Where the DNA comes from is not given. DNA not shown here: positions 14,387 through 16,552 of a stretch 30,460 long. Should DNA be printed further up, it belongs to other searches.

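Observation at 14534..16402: RimK-type ATP-grasp ligase fused to a GT4 glycosyltransferase resembling the SenB/GLT1D1-like subgroup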

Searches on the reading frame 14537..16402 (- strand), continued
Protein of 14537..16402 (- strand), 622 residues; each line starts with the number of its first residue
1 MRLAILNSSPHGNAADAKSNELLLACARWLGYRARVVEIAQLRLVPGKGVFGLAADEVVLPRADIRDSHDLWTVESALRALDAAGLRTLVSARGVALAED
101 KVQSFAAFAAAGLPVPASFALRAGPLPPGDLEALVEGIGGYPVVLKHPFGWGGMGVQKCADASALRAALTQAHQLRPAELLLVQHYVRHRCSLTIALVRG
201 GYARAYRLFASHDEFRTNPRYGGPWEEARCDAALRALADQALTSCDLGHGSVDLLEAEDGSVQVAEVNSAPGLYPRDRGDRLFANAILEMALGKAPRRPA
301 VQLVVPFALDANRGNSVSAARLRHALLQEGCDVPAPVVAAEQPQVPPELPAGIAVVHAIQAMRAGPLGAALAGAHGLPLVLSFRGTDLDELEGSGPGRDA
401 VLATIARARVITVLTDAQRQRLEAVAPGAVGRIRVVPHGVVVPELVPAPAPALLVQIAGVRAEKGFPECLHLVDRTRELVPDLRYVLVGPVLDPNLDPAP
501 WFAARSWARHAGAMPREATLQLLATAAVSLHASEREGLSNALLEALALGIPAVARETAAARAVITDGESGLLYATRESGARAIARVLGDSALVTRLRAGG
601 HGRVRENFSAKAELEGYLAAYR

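Call 60: predict_structure(alignment_id=A1)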
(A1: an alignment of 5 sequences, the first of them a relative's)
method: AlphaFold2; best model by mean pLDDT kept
length: 622 residues; sequences in the alignment: 5
mean_pLDDT: 81.6   pTM: 0.68
mean pLDDT of the five models: 81.6, 77.4, 77.2, 72.6, 56.1
residues with pLDDT >= 90: 152; 70-90: 354; 50-70: 112; < 50: 4
segments of 3 or more residues with pLDDT < 50: 332-334
pLDDT, mean of each block of 10 residues (from residue 1): 79 78 83 86 74 86 82 89 88 91 93 95 86 94 89 80 92 88 90 88 82 65 74 93 94 90 89 80 86 69 81 71 78 59 61 86 90 90 86 80 94 90 91 89 65 62 71 86 74 56 64 71 82 74 83 84 69 87 87 81 81 84 80
secondary structure, 60 per line:
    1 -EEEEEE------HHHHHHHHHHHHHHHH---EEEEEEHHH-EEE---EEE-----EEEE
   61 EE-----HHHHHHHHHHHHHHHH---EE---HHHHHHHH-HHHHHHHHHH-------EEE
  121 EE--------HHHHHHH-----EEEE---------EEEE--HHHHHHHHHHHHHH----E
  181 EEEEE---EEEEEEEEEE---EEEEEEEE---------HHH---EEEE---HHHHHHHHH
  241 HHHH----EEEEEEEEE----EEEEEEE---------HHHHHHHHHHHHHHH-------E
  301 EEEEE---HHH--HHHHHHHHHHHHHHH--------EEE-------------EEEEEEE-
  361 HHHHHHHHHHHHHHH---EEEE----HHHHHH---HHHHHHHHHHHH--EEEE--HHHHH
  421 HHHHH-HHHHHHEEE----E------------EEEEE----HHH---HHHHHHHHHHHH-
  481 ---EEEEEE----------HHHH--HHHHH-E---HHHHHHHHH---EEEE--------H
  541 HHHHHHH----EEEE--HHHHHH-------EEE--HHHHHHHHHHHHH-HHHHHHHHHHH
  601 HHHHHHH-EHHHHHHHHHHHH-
elements in order: E2-7 H14-29 E33-38 E43-45 E49-51 E57-62 H68-83 H92-99 H101-110 E118-122 H131-137 E143-146 E156-159 H162-175 E180-185 E189-198 E202-209 E225-228 H232-244 E249-257 E262-268 H278-292 E300-305 H314-328 E337-339 E353-359 H361-375 E379-382 H387-392 H396-407 E410-413 H416-425 H427-432 E433-435 E453-457 H468-479 E484-489 H500-503 H506-510 H516-524 E528-531 H540-547 E552-555 H558-563 E571-573 H576-588 H590-607 H610-621

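Call 63: fold_search(model_id=the predicted structure, library=pdb)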
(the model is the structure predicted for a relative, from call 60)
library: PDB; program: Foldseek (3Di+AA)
matches with E <= 10: 1713; with E <= 0.001: 775
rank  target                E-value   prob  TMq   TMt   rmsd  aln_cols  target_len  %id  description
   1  5zct_C                1.1e-19  1.00  0.40  0.81   3.8       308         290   24  The crystal structure of the poly-alpha-L-glutamate peptides synthetase RimK at 2.05 angstrom resolution. (released 2018-07-25)
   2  5zct_A                8.3e-19  1.00  0.40  0.80   3.8       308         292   24  The crystal structure of the poly-alpha-L-glutamate peptides synthetase RimK at 2.05 angstrom resolution. (released 2018-07-25)
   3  7qyr_D                3.4e-18  1.00  0.40  0.80   3.9       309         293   23  Crystal structure of RimK from Pseudomonas aeruginosa PAO1 (released 2022-10-05)
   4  7qyr_E                4.6e-18  1.00  0.41  0.83   3.4       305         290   23  Crystal structure of RimK from Pseudomonas aeruginosa PAO1 (released 2022-10-05)
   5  3vpd_A                5.4e-18  1.00  0.39  0.84   2.8       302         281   24  LysX from Thermus thermophilus complexed with AMP-PNP (released 2013-02-27)
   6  7qyr_G                9.5e-18  1.00  0.41  0.84   3.4       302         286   23  Crystal structure of RimK from Pseudomonas aeruginosa PAO1 (released 2022-10-05)
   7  5zk6                  9.5e-18  1.00  0.40  0.80   3.6       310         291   23  Crystal structure of RimK complexed with RpsF (released 2019-03-27)
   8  7qys_E                1.1e-17  1.00  0.41  0.83   3.0       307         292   22  Crystal structure of RimK from Pseudomonas syringae DC3000 (released 2022-10-05)
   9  7qys_A                1.1e-17  1.00  0.41  0.84   3.1       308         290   22  Crystal structure of RimK from Pseudomonas syringae DC3000 (released 2022-10-05)
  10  7qys_D                1.3e-17  1.00  0.41  0.83   3.2       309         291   23  Crystal structure of RimK from Pseudomonas syringae DC3000 (released 2022-10-05)
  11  3vpb_A                1.4e-17  1.00  0.40  0.83   3.2       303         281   18  ArgX from Sulfolobus tokodaii complexed with LysW/Glu/ADP/Mg/Zn/Sulfate (released 2013-02-27)
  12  7qyr_A                1.5e-17  1.00  0.41  0.83   3.4       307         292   23  Crystal structure of RimK from Pseudomonas aeruginosa PAO1 (released 2022-10-05)
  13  7qys_L                1.9e-17  1.00  0.41  0.83   3.1       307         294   22  Crystal structure of RimK from Pseudomonas syringae DC3000 (released 2022-10-05)
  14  4iwx                  2.0e-17  1.00  0.40  0.80   3.5       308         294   24  Rimk structure at 2.85A (released 2013-05-08)
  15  3vpb_B                2.8e-17  1.00  0.40  0.84   3.1       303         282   19  ArgX from Sulfolobus tokodaii complexed with LysW/Glu/ADP/Mg/Zn/Sulfate (released 2013-02-27)
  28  8jjn_A                4.5e-16  1.00  0.44  0.81   3.5       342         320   25  Structure of SenB in complex with UDP-Glc and PO4- at 1.98 Angstroms resolution (released 2024-02-07)
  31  3vpd_B                1.6e-15  1.00  0.37  0.82   3.2       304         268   24  LysX from Thermus thermophilus complexed with AMP-PNP (released 2013-02-27)
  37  8jjn_B                4.6e-15  1.00  0.43  0.80   3.4       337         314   25  Structure of SenB in complex with UDP-Glc and PO4- at 1.98 Angstroms resolution (released 2024-02-07)
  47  8jjn_C                7.2e-15  1.00  0.43  0.78   4.0       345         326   25  Structure of SenB in complex with UDP-Glc and PO4- at 1.98 Angstroms resolution (released 2024-02-07)
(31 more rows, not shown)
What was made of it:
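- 15518..16402 (-): ATP-grasp domain (aa 1-295). Catalytic motifs intact: K101, K146, R216/N218, D253, E266/N268. Subfamily-specific motifs: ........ (S9, G12, D16), R62-x-D64-x-R66, GWGGxG (150-155). Foldseek best matches are RimK 5zct (E 1e-19, TM 0.81), LysX and ArgX (call 63).
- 14537..15508 (-): Compact GT4 (GT-B) domain, about 322 aa (aa 299-622). Carries GN (314-315), GTD (385-387), R461/K464 and the EX7E motif E536...E544. SenB 8jjn is the best structural match (call 63).
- On ATP-grasp superfamily, RimK-like domain (Pfam PF08443): Foldseek matches RimK 5zct, LysX 3vpd and ArgX 3vpb at TM 0.80-0.84 (target-normalised), from a model with pLDDT 81.6 (calls 60, 63).
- On GT4 / Glycos_transf_1 (PF00534), GT-B fold: The GT-B fold matches SenB (call 63).
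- Closest known: SenB selenosugar synthase. Same: The same compact GT-B fold of about 320-330 aa. It is the best structural match (TM 0.81, 25% identity; call 63).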

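Call 77: search_protein_families(library=pfam, proteins=[L018:3388-6333:-, L018:6451-6783:-, L018:11137-12096:+, L018:12278-13093:+, L018:13952-14932:+, L011:5447-6391:-, L011:6399-7043:-, L011:11072-11650:-, L011:11910-12485:-, L011:12703-13317:-], max_evalue=0.001)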
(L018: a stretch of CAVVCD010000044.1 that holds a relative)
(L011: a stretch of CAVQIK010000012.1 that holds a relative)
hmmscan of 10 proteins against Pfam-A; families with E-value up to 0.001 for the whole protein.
L018:3388-6333:- (981 aa): 3 families
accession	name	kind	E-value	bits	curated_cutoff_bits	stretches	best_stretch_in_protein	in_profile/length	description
PF05359.17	DUF748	-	2.1e-299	996.6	50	2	347-955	440-1037/1037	Domain of Unknown Function (DUF748)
PF05170.20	AsmA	-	4.1e-11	42.8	29.8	1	3-179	4-194/607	AsmA family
PF00691.25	OmpA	-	0.00048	20.8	27.2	0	801-842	2-45/98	OmpA family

L018:6451-6783:- (110 aa): 1 family
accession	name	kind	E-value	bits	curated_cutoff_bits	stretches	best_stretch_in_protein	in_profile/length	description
PF00313.28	CSD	-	6e-30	103.4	27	1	47-109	2-65/66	'Cold-shock' DNA-binding domain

L018:11137-12096:+ (320 aa): 4 families
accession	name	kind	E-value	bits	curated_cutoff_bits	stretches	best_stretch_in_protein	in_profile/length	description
PF13561.12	adh_short_C2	-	2e-56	191.7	27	1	87-318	1-235/236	Enoyl-(Acyl carrier protein) reductase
PF00106.31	adh_short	-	2.2e-49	168.1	26.6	1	82-266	2-187/195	short chain dehydrogenase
PF08659.16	KR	-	2.1e-14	54.3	22.6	1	82-241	2-162/180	KR domain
PF01370.27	Epimerase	-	0.00015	21.7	20.9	1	83-243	1-157/240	NAD dependent epimerase/dehydratase family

L018:12278-13093:+ (272 aa): 2 families
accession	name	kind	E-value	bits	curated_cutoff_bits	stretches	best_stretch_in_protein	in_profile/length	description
PF07885.22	Ion_trans_2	-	4.1e-18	65.5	22.5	1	14-86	2-77/79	Ion channel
PF00520.37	Ion_trans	-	6.8e-05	22.6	25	1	8-85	130-232/241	Ion transport protein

L018:13952-14932:+ (327 aa): 3 families
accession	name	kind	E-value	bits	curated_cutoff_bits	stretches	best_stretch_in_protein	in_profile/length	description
PF00534.26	Glycos_transf_1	-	1.3e-11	44.8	26.4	1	239-304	104-171/172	Glycosyl transferases group 1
PF13692.12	Glyco_trans_1_4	-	3.2e-09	37.6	27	1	221-291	75-142/142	Glycosyl transferases group 1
PF13524.12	Glyco_trans_1_2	-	3.5e-05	24.2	25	1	238-315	61-138/144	Glycosyl transferase-like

L011:5447-6391:- (314 aa): 2 families
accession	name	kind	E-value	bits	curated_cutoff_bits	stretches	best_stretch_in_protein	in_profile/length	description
PF13620.12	CarboxypepD_reg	-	4e-09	37.1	32.3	1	78-143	2-60/82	Carboxypeptidase regulatory-like domain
PF14321.11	DUF4382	-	1.3e-07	32.3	25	1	13-64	89-136/136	Domain of unknown function (DUF4382)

L011:6399-7043:- (214 aa): 1 family
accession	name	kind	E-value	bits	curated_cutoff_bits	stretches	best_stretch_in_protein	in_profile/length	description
PF14321.11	DUF4382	-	8.1e-11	42.7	25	1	101-184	1-74/136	Domain of unknown function (DUF4382)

L011:11072-11650:- (192 aa): 1 family
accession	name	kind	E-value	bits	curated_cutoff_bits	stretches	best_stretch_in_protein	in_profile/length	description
PF01713.27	Smr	-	9.1e-20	71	25.7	1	81-164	1-77/77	Smr domain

L011:11910-12485:- (191 aa): 1 family
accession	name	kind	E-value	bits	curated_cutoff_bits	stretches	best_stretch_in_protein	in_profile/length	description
PF01966.28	HD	-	5.2e-06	27.2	22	1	25-115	3-114/116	HD domain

L011:12703-13317:- (204 aa): 1 family
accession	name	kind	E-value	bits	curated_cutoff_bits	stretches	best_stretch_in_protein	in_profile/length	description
PF01625.27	PMSR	-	2.4e-68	229.6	23.7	1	35-186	1-152/153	Peptide methionine sulfoxide reductase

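Call 80: search_protein_families(library=pfam, proteins=[P0114, P0059, P0084, L029:10816-11928:+, L019:4047-5216:+, L086:3-1304:+], max_evalue=0.01)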
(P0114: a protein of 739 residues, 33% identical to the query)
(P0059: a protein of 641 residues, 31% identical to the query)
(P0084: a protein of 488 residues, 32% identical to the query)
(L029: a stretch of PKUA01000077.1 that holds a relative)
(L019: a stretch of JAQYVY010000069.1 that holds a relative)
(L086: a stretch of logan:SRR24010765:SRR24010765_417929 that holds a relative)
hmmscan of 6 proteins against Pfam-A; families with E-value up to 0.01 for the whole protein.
P0114 (739 aa): 4 families
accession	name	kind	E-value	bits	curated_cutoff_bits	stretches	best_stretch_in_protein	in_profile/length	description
PF00534.26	Glycos_transf_1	-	4.5e-21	75.6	26.4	1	535-669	4-143/172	Glycosyl transferases group 1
PF13692.12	Glyco_trans_1_4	-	3.2e-17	63.5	27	1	547-670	2-130/142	Glycosyl transferases group 1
PF13524.12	Glyco_trans_1_2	-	8.1e-08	32.8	25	1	564-697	5-129/144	Glycosyl transferase-like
PF20706.3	GT4-conflict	-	0.0002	20.9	26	1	519-663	173-326/385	Family 4 Glycosyltransferase in conflict systems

P0059 (641 aa): 13 families
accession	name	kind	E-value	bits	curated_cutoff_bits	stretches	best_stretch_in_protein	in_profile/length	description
PF13692.12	Glyco_trans_1_4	-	1.6e-19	71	27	1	171-297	11-137/142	Glycosyl transferases group 1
PF00534.26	Glycos_transf_1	-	7.9e-18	65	26.4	1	170-316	23-172/172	Glycosyl transferases group 1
PF13524.12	Glyco_trans_1_2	-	6.1e-14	52.6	25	1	182-325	7-137/144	Glycosyl transferase-like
PF06325.19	PrmA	-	1.7e-13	51.2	22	1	446-523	157-234/296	Ribosomal protein L11 methyltransferase (PrmA)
PF05175.20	MTS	-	1.7e-10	41.3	23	1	437-592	22-163/170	Methyltransferase small domain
PF13649.12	Methyltransf_25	-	4.3e-08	34.2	27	1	454-521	1-70/97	Methyltransferase domain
PF13439.12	Glyco_transf_4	-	9.6e-07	29.4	28.5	1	46-147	61-168/170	Glycosyltransferase Family 4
PF13847.12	Methyltransf_31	-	1e-05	25.7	27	1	451-567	4-109/145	Methyltransferase domain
PF08241.18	Methyltransf_11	-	1.5e-05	25.9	21.2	1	456-509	2-53/95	Methyltransferase domain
PF08242.18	Methyltransf_12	-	2e-05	25.7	30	1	456-522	2-72/98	Methyltransferase domain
PF13489.12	Methyltransf_23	-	0.0043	17.2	27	0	449-522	21-88/164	Methyltransferase domain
PF20706.3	GT4-conflict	-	0.0043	16.5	26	1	100-272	134-315/385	Family 4 Glycosyltransferase in conflict systems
PF00309.25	Sigma54_AID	-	0.0046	17.2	23.8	1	363-393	14-44/46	Sigma-54 factor, Activator interacting domain (AID)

P0084 (488 aa): 6 families
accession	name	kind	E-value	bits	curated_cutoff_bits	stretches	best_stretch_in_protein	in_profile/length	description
PF00534.26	Glycos_transf_1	-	8.6e-18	64.9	26.4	1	150-315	2-171/172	Glycosyl transferases group 1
PF13692.12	Glyco_trans_1_4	-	9.1e-16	58.8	27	1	164-302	2-142/142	Glycosyl transferases group 1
PF13579.12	Glyco_trans_4_4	-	3.3e-10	41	29.7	1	50-140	65-156/158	Glycosyl transferase 4-like domain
PF13524.12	Glyco_trans_1_2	-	2.9e-09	37.5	25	1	215-321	18-133/144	Glycosyl transferase-like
PF13439.12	Glyco_transf_4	-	3.5e-09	37.4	28.5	1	51-143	67-166/170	Glycosyltransferase Family 4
PF06397.17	Desulfoferrod_N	-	0.00085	19.3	23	1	386-419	3-34/36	Desulfoferrodoxin, N-terminal domain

L029:10816-11928:+ (371 aa): 0 families

L019:4047-5216:+ (390 aa): 0 families

L086:3-1304:+ (434 aa): 1 family
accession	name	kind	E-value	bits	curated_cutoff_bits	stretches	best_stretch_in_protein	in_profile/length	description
PF13584.12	BatD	-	9.3e-07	29.8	24.1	1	179-276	1-92/92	BatD DUF11 like domain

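Call 81: find_encoding_contigs(protein=P0059, flank=8000, max_places=3)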
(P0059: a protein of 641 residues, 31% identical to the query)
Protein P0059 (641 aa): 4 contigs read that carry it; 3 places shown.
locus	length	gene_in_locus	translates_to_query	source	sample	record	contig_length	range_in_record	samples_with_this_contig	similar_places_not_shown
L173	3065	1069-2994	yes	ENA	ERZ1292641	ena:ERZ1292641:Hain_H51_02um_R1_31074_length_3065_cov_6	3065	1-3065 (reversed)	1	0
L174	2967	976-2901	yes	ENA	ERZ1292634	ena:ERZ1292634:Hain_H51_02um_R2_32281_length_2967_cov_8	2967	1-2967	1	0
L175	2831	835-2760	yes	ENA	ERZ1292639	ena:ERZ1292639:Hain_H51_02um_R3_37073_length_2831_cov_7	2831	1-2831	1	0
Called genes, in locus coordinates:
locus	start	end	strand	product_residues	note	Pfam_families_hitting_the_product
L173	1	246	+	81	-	?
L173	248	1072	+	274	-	PF04794:YdjC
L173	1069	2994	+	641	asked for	PF13439:Glyco_transf_4 (weak), PF08241:Methyltransf_11 (faint), PF00534:Glycos_transf_1, PF13692:Glyco_trans_1_4, PF13524:Glyco_trans_1_2, PF05175:MTS, PF06325:PrmA, PF13649:Methyltransf_25, +1 more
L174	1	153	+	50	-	?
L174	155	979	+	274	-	PF04794:YdjC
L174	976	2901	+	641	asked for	PF13439:Glyco_transf_4 (weak), PF08241:Methyltransf_11 (faint), PF00534:Glycos_transf_1, PF13692:Glyco_trans_1_4, PF13524:Glyco_trans_1_2, PF05175:MTS, PF06325:PrmA, PF13649:Methyltransf_25, +1 more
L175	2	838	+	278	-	?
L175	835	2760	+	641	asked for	PF13439:Glyco_transf_4 (weak), PF08241:Methyltransf_11 (faint), PF00534:Glycos_transf_1, PF13692:Glyco_trans_1_4, PF13524:Glyco_trans_1_2, PF05175:MTS, PF06325:PrmA, PF13649:Methyltransf_25, +1 more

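Call 82: find_encoding_contigs(protein=P0008, flank=8000, max_places=3)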
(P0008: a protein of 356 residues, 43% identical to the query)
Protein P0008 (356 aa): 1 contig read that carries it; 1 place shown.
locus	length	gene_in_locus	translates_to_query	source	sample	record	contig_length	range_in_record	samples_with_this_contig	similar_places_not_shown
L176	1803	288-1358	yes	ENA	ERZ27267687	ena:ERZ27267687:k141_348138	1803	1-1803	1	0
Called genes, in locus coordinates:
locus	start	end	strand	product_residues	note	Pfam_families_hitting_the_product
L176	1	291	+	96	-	?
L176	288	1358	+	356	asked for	PF13579:Glyco_trans_4_4, PF13439:Glyco_transf_4, PF00534:Glycos_transf_1, PF13692:Glyco_trans_1_4, PF13524:Glyco_trans_1_2 (weak)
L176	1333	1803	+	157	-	?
